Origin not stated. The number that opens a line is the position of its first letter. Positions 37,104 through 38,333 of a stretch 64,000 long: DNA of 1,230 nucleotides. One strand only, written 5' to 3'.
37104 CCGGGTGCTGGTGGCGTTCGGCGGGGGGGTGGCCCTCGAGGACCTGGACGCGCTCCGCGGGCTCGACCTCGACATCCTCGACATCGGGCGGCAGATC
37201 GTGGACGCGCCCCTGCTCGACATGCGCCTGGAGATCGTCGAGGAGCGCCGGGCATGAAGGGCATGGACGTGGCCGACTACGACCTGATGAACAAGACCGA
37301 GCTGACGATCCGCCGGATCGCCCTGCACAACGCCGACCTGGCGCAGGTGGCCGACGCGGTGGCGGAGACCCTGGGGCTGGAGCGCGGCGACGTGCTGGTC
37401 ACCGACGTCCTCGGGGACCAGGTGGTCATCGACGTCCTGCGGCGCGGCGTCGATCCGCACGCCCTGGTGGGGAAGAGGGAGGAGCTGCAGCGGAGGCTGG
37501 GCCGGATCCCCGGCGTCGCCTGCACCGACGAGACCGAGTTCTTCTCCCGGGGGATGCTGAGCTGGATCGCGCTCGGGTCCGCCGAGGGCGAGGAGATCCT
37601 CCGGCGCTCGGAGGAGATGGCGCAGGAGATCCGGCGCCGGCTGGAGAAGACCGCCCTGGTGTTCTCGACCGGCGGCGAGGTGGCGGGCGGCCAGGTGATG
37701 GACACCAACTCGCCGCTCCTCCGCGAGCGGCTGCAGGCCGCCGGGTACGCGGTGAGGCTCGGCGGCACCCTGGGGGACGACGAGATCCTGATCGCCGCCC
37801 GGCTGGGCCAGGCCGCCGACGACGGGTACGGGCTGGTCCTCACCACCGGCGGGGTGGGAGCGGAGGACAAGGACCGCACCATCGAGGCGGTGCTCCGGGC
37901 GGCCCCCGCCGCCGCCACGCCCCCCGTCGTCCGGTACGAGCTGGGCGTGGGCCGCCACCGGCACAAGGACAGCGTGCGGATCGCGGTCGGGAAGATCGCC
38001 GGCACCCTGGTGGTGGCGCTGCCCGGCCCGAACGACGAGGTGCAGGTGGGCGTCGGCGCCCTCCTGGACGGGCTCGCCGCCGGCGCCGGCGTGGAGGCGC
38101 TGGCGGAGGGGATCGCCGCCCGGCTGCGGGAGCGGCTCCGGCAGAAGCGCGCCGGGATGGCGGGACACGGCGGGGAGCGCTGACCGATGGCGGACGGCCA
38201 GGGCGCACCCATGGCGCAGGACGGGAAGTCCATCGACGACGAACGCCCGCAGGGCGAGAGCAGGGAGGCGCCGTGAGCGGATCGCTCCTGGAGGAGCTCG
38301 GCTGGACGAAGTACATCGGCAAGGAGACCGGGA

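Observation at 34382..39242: Best candidate for an undescribed system: coupled operon of Fd/BFD, an orphan 473-aa protein, a divergent QPRTase-fold protein, a CinA-N/MoCF-like protein, a possible sORF and a split MaoC hydratase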

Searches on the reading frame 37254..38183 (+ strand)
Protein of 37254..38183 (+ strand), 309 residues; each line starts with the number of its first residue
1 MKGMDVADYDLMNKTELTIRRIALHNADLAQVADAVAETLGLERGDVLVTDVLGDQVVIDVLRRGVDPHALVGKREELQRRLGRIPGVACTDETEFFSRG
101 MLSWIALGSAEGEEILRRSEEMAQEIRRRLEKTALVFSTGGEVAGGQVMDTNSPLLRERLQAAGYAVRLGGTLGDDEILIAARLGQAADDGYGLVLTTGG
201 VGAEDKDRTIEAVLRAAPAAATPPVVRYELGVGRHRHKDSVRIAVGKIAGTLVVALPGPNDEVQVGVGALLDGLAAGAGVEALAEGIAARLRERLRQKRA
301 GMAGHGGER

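Call 6: search_protein_families(library=pfam, proteins=[window:37254-38183:+], max_evalue=0.01)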
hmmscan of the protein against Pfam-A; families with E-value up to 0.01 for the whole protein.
window:37254-38183:+ (309 aa): 1 family
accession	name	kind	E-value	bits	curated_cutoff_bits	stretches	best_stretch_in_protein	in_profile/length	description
PF00994.29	MoCF_biosynth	-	2e-19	70.2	26.6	1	136-271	2-138/144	Probable molybdopterin binding domain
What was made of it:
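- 37254..38183 (+): MogA/MoaB/CinA-N-type domain (residues 136-271) behind a ~135-aa N-terminal domain, the second half of the accessory pair. Pfam MoCF_biosynth (call 6).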

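Call 8: search_protein_families(library=ncbifam, proteins=[window:37254-38183:+], max_evalue=0.01)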
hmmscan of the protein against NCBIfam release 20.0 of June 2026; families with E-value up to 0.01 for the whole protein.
window:37254-38183:+ (309 aa): 13 families
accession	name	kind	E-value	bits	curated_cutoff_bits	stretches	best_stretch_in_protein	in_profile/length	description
TIGR00177.1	molyb_syn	domain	7.9e-18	64.8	85.35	1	134-269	4-144/148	molybdenum cofactor synthesis domain-containing protein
NF002947.1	PRK03604.1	equivalog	1.3e-14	54.2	285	1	125-270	141-285/301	bifunctional molybdenum cofactor biosynthesis protein MoaC/MoaB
NF002291.0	PRK01215.1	equivalog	8.6e-11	41.4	293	1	132-217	4-88/264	nicotinamide mononucleotide deamidase-related protein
NF001813.0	PRK00549.1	equivalog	1e-08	34.6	379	1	135-213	4-81/414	competence/damage-inducible protein A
NF011068.0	PRK14498.1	equivalog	6.2e-06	24.5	534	1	138-213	200-274/647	molybdopterin biosynthesis protein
NF002977.0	PRK03670.1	equivalog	2.6e-05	23.7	305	1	135-216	4-85/252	competence damage-inducible protein A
NF011060.0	PRK14491.1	equivalog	2.9e-05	22.7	532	1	133-259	370-491/598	bifunctional molybdopterin-guanine dinucleotide biosynthesis adaptor protein MobB/molybdopterin molybdotransferase MoeA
NF007960.1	PRK10680.1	equivalog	3.2e-05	22.9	440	1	137-209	179-257/401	molybdopterin molybdotransferase MoeA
TIGR02667.1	moaB_proteo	equivalog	5.5e-05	22.9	222.4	1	150-213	21-85/163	molybdenum cofactor biosynthesis protein B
NF050098.1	MoeA_actino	exception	7.5e-05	21.6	560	1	135-204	178-253/400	molybdopterin molybdotransferase MoeA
TIGR00200.1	cinA_nterm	subfamily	0.00061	18.6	243.15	1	134-214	4-83/414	CinA family nicotinamide mononucleotide deamidase-related protein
NF002978.0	PRK03673.1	equivalog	0.0016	17.4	496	1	136-217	6-86/398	nicotinamide mononucleotide deamidase-related protein YfaY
NF006932.0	PRK09417.1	equivalog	0.0098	15.4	158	0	172-215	46-90/193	molybdopterin adenylyltransferase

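Call 52: search_solved_structures(query=window:37254-38180:+, max_evalue=0.01, show_alignments=2)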
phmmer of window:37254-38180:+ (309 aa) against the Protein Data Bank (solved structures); distinct sequences matched with E-value up to 0.01: 7.
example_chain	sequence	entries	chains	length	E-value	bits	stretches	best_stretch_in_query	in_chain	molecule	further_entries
4lhb_A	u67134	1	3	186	0.00017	24.3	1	136-215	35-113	Molybdopterin adenylyltransferase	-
3kbq_A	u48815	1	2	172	0.00045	22.9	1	132-214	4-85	Protein Ta0487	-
8ron_A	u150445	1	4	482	0.0011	21.6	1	132-217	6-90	Isoform 2 of FAD synthase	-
3oi9_A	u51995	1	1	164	0.0019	20.8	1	134-272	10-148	Molybdenum cofactor synthesis domain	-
6mr3_A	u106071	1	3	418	0.002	20.8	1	136-213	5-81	Putative competence-damage inducible protein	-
3pzy_A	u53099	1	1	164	0.0024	20.5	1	134-272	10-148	Mog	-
2is8_A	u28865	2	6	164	0.0057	19.3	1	145-269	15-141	Molybdopterin biosynthesis enzyme, MoaB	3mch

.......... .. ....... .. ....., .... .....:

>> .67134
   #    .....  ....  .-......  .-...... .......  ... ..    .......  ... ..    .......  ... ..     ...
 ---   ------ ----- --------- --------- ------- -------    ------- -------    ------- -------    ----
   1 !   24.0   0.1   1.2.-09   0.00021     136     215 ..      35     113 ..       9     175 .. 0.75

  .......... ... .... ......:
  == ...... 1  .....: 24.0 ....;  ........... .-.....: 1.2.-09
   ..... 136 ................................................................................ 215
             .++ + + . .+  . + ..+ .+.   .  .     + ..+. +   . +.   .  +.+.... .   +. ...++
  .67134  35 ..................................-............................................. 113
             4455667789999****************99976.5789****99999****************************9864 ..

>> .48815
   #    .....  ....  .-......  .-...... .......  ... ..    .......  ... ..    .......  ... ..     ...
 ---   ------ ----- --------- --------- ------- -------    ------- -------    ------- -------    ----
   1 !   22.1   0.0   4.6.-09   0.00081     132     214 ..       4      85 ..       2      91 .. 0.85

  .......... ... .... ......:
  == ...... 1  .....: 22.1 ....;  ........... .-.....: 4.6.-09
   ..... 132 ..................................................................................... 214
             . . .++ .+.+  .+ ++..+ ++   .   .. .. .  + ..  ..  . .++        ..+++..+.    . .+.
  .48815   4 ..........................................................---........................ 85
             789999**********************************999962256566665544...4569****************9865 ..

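Call 58: find_homologous_proteins(query=window:37254-38180:+, max_evalue=0.00001)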
Query window:37254-38180:+ (309 aa): 474 proteins with E <= 0.00001 among 8000 candidates; the best 120 are listed.
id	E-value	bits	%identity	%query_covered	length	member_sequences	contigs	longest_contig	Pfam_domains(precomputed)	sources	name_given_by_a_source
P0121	2.0e-185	633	99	100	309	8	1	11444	PF00994.30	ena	-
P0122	9.8e-163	558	88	98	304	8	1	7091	PF00994.30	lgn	-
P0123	2.2e-155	534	84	98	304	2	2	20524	PF00994.30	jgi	-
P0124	1.0e-154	532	83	98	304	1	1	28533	PF00994.30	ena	-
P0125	1.8e-152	525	84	97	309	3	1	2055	PF00994.30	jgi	jgi:molybdenum cofactor synthesis domain-containing protein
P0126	1.3e-150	519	81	99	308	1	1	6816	PF00994.30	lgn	-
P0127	2.1e-150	518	82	97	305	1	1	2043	PF00994.30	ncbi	-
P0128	3.0e-150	517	82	97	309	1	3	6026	PF00994.30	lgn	-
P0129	3.0e-150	517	82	98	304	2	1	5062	PF00994.30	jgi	jgi:molybdenum cofactor synthesis domain-containing protein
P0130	1.5e-149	515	83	91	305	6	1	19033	PF00994.30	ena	-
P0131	7.9e-149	513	81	98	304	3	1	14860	PF00994.30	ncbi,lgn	ncbi:MAG TPA: molybdopterin-binding protein [Anaeromyxobacter sp.]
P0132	2.0e-146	505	81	98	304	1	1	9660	PF00994.30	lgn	-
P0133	5.6e-146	503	80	98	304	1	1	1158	PF00994.30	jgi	jgi:molybdenum cofactor synthesis domain-containing protein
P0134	1.7e-145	502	81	96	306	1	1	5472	PF00994.30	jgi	jgi:molybdenum cofactor synthesis domain-containing protein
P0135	3.1e-145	501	80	97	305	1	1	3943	PF00994.30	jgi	-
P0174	1.9e-114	400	63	96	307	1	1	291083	PF00994.30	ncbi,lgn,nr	ncbi:MAG: competence/damage-inducible protein A [Desulfomonile tiedjei]|nr:competence/damage-inducib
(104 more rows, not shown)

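Call 61: find_encoding_contigs(protein=P0174, flank=10000, max_places=2)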
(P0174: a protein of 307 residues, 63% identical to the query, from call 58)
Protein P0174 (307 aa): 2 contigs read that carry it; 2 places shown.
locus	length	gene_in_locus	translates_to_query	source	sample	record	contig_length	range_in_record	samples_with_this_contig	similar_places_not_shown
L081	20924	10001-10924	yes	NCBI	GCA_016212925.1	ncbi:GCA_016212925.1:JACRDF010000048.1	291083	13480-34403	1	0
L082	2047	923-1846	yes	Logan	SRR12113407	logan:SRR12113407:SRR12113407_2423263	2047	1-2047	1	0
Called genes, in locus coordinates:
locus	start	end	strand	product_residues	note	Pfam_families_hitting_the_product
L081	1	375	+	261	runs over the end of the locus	PF00005:ABC_tran, PF12399:BCA_ABC_TP_C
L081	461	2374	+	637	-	PF00501:AMP-binding, PF23562:AMP-binding_C_3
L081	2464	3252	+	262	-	PF00005:ABC_tran, PF13304:AAA_21 (faint)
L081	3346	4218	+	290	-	PF02653:BPD_transp_2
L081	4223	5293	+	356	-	PF02653:BPD_transp_2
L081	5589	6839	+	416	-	PF13458:Peripla_BP_6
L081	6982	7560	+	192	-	PF13484:Fer4_16 (faint), PF00037:Fer4, PF13237:Fer4_10 (weak), PF14697:Fer4_21, PF12838:Fer4_7 (weak), PF13187:Fer4_9 (weak), PF25160:LdpA_Fe-S-bd (weak)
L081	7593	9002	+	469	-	-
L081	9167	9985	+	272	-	PF02749:QRPTase_N, PF01729:QRPTase_C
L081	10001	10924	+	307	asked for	PF00994:MoCF_biosynth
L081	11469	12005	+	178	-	PF01575:MaoC_dehydratas (faint), PF13452:FAS1_DH_region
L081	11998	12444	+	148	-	-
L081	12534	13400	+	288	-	PF08450:SGL, PF01436:NHL (faint)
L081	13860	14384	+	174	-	-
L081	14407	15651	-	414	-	-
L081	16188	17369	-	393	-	-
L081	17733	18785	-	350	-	PF00657:Lipase_GDSL (weak), PF13472:Lipase_GDSL_2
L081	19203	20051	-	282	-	PF00950:ABC-3, PF01032:FecCD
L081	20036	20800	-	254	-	PF00005:ABC_tran, PF02463:SMC_N (faint), PF13304:AAA_21 (faint)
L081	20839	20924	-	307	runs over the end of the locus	PF01297:ZnuA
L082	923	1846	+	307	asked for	PF00994:MoCF_biosynth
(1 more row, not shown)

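Call 64: search_protein_families(library=pfam, proteins=[L081:13860-14384:+, L081:14407-15651:-, L081:16188-17369:-], max_evalue=0.01)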
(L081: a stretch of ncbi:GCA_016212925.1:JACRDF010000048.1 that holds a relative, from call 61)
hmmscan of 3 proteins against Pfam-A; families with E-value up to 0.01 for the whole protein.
L081:13860-14384:+ (174 aa): 4 families
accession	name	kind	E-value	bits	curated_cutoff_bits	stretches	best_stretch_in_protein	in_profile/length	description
PF08448.16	PAS_4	-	3e-05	24.6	23.1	1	62-160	1-99/110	PAS fold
PF13188.13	PAS_8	-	9.2e-05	22.7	21.8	1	60-112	5-55/65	PAS domain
PF13426.13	PAS_9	-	0.002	18.8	27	1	68-164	3-101/103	PAS domain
PF00989.32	PAS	-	0.0035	17.8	22.6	1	61-90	6-35/113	PAS fold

L081:14407-15651:- (414 aa): 8 families
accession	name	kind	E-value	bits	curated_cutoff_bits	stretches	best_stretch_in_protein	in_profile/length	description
PF13570.13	Beta-prop_ACSF4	-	1.4e-68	232.1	133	2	221-404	6-201/329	Beta-alanine-activating enzyme, beta-propeller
PF13360.13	PQQ_2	-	9.4e-59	199.3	27.6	4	114-253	3-143/233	Outer membrane protein assembly factor BamB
PF01011.28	PQQ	-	9.8e-23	81.1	26.7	1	177-260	50-146/595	Glucose/ethanol/alcohol dehydrogenase, beta-propeller domain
PF25292.1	Beta-prop_CGLA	-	1e-16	61.8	26.8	1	308-365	44-104/316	Lambda-carrageenase beta-propeller domain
PF25174.1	Beta-prop_THOC3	-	8.3e-05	22.1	305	0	228-381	100-258/272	THOC3 beta-propeller domain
PF22173.2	APH-like_N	-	0.00014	21.6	27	1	155-275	55-175/273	Acylamino-acid-releasing enzyme-like, N-terminal domain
PF24796.1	WDR55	-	0.0023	17.4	200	0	267-365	64-166/296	WDR55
PF25293.1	Beta-prop_EMC1_N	-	0.0058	16.8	34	0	144-256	31-147/219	EMC1 N-terminal beta-propeller domain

L081:16188-17369:- (393 aa): 0 families

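Call 66: predict_structure(alignment_id=A3)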
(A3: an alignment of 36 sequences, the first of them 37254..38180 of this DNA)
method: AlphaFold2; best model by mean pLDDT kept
length: 309 residues; sequences in the alignment: 36
mean_pLDDT: 78.7   pTM: 0.59
mean pLDDT of the five models: 78.7, 78.3, 77.5, 77.4, 76.5
residues with pLDDT >= 90: 100; 70-90: 132; 50-70: 42; < 50: 35
segments of 3 or more residues with pLDDT < 50: 1-11, 102-107, 143-146, 230-237, 304-309
pLDDT, mean of each block of 10 residues (from residue 1): 36 74 90 91 86 86 72 83 92 80 49 70 80 84 55 87 90 77 89 87 72 92 74 51 90 88 91 94 95 85 47
secondary structure, 60 per line:
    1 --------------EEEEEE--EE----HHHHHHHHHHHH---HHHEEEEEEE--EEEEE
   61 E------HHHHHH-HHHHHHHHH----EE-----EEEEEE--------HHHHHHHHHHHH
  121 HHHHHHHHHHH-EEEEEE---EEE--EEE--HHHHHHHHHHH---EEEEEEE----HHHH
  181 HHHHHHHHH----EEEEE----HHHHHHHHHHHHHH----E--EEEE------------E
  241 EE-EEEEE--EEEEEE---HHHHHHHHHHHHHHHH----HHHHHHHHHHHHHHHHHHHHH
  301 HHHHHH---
elements in order: E15-20 H29-40 E47-53 E56-61 H68-73 H75-83 E95-100 H109-131 E133-138 E142-144 E147-149 H152-162 E166-172 H177-189 E194-198 H203-216 E224-227 E240-242 E244-248 E251-256 H260-275 H280-306
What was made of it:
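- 37254..38183 (+): AF2 model (call 66).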

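Call 69: fold_search(model_id=the predicted structure, library=pdb)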
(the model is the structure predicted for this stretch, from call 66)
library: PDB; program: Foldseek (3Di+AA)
matches with E <= 10: 1609; with E <= 0.001: 72
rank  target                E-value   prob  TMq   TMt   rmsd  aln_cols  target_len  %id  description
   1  4tk2_A                5.8e-08  1.00  0.31  0.24  18.9       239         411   16  Geph E in complex with a GABA receptor alpha3 subunit derived peptide in space group P61 (released 2014-12-24)
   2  4tk2_B                1.1e-07  1.00  0.30  0.24  18.8       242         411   16  Geph E in complex with a GABA receptor alpha3 subunit derived peptide in space group P61 (released 2014-12-24)
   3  4tk3_A                1.4e-07  1.00  0.31  0.24  18.0       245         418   16  Geph E in complex with a GABA receptor alpha3 derived double mutant peptide in spacegroup P21212 (released 2014-12-24)
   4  4tk3_B                1.8e-07  1.00  0.33  0.26  17.7       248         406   17  Geph E in complex with a GABA receptor alpha3 derived double mutant peptide in spacegroup P21212 (released 2014-12-24)
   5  6fgc                  2.3e-07  1.00  0.31  0.24  18.0       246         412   17  Crystal structure of Gephyrin E domain in complex with Artesunate (released 2019-01-16)
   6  4tk4_A                3.4e-07  1.00  0.32  0.25  18.3       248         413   16  GephE in complex with a GABA receptor alpha3 subunit derived double mutant peptide in space group P61 (released 2014-12-24)
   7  5erq                  4.3e-07  1.00  0.32  0.24  18.6       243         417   16  Gephyrin E domain at 1.55 angstrom resolution (released 2016-05-04)
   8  6hsn_A                4.6e-07  1.00  0.31  0.24  17.9       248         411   17  Crystal structure of the ternary complex of GephE-ADP-GABA(A) receptor derived peptide (released 2019-01-16)
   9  4tk4_B                4.9e-07  1.00  0.32  0.25  18.0       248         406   16  GephE in complex with a GABA receptor alpha3 subunit derived double mutant peptide in space group P61 (released 2014-12-24)
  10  5err                  5.2e-07  1.00  0.31  0.23  18.2       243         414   16  GephE in complex with Mg(2+) - ADP (released 2016-05-04)
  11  4pd0                  5.5e-07  1.00  0.32  0.24  18.1       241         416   16  1.7 A resolution structure of gephyrin's E-domain (released 2014-08-27)
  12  5erv                  7.0e-07  1.00  0.31  0.23  17.9       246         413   17  Ternary complex of GephE - ADP - Tungsten cluster (released 2016-05-04)
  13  1t3e_A                7.0e-07  1.00  0.31  0.24  18.6       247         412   18  Structural basis of dynamic glycine receptor clustering (released 2004-07-27)
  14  6etd                  1.0e-06  1.00  0.32  0.24  17.9       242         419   16  The Structure of the Mo-insertase domain Cnx1E from Arabidopsis thaliana in complex with AMP (released 2018-07-18)
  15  4u91_A                1.0e-06  1.00  0.31  0.24  17.5       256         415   15  GephE in complex with Para-Phenyl crosslinked Glycine receptor beta subunit derived dimeric peptide (released 2014-12-10)
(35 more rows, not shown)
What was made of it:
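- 37254..38183 (+): Foldseek finds MoeA, gephyrin-E and Cnx1E, then CinA, MoaB and Mog (call 69).
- On MogA/MoaB/CinA-N (MoCF_biosynth domain): Foldseek matches are in call 69.
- Closest known: MogA/MoaB/CinA-N and MoeA/Cnx1E molybdenum-cofactor enzymes. Same: Foldseek matches MoeA, gephyrin-E, CinA and MoaB (call 69).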

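Call 73: search_protein_families(library=ncbifam, proteins=[L081:12534-13400:+], max_evalue=0.00001)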
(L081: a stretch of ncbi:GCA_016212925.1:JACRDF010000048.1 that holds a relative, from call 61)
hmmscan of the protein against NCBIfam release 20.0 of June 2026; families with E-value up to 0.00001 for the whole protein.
L081:12534-13400:+ (288 aa): 1 family
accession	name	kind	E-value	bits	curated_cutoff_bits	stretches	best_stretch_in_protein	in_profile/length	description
NF033206.1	ScyE_fam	subfamily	9.6e-08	31.9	80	0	68-126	257-319/333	ScyD/ScyE family protein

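Call 86: find_encoding_contigs(protein=P0121, flank=10000, max_places=2)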
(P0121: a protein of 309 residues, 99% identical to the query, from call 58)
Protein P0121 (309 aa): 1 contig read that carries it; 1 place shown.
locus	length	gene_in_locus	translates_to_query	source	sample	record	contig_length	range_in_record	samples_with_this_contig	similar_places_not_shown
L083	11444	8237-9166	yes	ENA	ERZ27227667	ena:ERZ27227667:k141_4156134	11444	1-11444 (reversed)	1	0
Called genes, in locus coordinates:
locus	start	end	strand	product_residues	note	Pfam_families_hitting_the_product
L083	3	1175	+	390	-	?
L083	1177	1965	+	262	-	PF00005:ABC_tran, PF13304:AAA_21 (faint)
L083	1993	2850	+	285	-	PF02653:BPD_transp_2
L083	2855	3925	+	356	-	PF02653:BPD_transp_2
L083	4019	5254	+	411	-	PF13458:Peripla_BP_6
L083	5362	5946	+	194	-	PF12837:Fer4_6 (faint), PF13237:Fer4_10 (weak), PF00037:Fer4 (weak), PF14697:Fer4_21, PF12838:Fer4_7, PF13187:Fer4_9 (weak), PF13484:Fer4_16 (faint), PF25160:LdpA_Fe-S-bd, +1 more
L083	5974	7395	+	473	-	-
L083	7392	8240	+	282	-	PF02749:QRPTase_N, PF01729:QRPTase_C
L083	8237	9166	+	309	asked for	PF00994:MoCF_biosynth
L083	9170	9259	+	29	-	-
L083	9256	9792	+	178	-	PF13452:FAS1_DH_region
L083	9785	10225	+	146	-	-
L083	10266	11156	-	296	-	PF00126:HTH_1, PF03466:LysR_substrate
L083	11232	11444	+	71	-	?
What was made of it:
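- Checked: The same relic is present in a 99%-identical metagenome contig (call 86).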

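Call 91: find_related_loci(query=A3, collection=metagenome_contigs, flank=9000)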
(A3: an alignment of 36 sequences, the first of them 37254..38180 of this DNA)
Query A3 (309 aa) in metagenome_contigs; peptide patterns used: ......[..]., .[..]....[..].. (x = any residue, [..] = any of these).
600 stretches matched a pattern (row limit reached: there are more); 359 encode a relative of the query (tblastn E <= 1e-3); the best 80 are kept; 80 distinct loci.
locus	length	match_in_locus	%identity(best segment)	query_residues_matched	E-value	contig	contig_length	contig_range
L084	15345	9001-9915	83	1-305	2e-163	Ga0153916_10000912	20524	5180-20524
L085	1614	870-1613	98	1-248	1e-167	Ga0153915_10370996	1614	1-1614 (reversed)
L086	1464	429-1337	78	1-303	1e-162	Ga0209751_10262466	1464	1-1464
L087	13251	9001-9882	74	5-298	2e-137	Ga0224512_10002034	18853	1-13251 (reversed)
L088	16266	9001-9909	75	6-308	8e-135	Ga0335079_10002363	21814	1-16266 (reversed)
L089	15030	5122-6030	66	5-309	5e-126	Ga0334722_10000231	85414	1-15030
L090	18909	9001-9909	70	6-308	7e-122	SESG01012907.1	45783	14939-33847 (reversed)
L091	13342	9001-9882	64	8-301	5e-122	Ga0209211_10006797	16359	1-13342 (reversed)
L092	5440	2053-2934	63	8-301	2e-121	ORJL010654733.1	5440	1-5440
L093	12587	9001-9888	63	6-301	1e-120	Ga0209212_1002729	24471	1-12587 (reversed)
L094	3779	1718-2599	62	8-301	4e-122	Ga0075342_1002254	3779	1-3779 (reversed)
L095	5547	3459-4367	63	6-308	6e-120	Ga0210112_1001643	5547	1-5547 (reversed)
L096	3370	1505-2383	61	6-298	1e-122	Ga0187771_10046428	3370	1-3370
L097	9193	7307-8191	59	5-299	9e-116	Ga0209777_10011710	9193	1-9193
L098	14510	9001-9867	60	6-294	4e-115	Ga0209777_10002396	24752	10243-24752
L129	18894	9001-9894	53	3-300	1e-85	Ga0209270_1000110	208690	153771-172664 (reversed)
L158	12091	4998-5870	48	8-306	1e-78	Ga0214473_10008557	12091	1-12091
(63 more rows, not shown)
